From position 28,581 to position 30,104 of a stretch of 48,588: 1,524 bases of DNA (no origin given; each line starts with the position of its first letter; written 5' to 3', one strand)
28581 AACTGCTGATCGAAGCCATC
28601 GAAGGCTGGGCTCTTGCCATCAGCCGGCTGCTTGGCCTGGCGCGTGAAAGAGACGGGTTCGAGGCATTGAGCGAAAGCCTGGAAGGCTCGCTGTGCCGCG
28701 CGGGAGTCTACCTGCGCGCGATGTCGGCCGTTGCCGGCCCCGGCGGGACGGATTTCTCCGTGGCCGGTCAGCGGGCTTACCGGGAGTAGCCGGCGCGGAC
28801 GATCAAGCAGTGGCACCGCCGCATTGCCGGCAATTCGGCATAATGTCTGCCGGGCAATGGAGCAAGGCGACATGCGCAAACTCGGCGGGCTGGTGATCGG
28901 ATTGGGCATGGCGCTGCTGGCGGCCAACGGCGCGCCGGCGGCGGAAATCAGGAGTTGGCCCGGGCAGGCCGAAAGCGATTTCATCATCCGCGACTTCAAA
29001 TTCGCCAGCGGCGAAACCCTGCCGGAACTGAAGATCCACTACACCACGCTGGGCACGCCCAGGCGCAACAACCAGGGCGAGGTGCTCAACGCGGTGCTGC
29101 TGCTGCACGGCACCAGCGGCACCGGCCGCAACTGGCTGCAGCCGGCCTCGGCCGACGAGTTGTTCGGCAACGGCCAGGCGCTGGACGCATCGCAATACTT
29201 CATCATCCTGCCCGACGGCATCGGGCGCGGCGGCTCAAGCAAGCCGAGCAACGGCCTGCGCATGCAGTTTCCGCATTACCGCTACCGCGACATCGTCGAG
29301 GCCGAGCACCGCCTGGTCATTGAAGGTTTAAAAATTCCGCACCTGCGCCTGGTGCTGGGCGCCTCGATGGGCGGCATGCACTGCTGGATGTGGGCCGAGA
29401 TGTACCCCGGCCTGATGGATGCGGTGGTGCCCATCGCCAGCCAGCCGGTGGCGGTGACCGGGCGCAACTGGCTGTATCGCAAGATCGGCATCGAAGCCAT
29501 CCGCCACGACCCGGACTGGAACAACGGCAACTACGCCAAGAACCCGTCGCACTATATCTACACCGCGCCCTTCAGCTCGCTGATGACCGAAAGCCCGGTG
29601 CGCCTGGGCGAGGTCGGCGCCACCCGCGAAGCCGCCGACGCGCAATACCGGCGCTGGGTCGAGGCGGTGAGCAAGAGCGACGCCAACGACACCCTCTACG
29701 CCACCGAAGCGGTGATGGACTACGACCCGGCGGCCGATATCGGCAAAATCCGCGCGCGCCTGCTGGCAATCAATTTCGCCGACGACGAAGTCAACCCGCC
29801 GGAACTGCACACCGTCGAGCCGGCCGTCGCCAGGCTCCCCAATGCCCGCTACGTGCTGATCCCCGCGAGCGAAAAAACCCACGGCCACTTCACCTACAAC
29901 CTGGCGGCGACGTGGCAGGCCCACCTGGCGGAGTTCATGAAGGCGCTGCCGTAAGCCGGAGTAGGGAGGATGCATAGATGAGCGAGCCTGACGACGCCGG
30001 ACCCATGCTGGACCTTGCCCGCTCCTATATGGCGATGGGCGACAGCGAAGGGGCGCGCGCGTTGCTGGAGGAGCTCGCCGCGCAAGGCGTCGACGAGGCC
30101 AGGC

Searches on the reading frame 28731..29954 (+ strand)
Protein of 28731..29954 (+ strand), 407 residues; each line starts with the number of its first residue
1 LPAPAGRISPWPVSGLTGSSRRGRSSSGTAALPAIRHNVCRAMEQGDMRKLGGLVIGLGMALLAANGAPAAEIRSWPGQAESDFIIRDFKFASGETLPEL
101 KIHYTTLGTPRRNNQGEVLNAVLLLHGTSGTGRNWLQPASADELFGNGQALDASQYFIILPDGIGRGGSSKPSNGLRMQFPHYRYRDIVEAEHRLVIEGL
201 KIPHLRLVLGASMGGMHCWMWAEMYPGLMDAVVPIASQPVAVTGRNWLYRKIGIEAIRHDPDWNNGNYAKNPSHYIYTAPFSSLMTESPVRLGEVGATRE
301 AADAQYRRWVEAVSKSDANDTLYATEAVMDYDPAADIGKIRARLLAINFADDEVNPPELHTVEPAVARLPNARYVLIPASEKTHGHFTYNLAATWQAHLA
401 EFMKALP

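Call 50: search_protein_families(library=pfam, proteins=[window:28731-29954:+], max_evalue=0.00001)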
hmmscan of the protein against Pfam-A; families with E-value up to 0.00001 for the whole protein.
window:28731-29954:+ (407 aa): 2 families
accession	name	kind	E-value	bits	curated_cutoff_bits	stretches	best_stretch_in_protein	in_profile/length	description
PF00561.26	Abhydrolase_1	-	6.5e-15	55.9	25.8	1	120-378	1-234/245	alpha/beta hydrolase fold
PF12697.13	Abhydrolase_6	-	4.4e-10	41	26.3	1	122-379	1-201/217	Alpha/beta hydrolase family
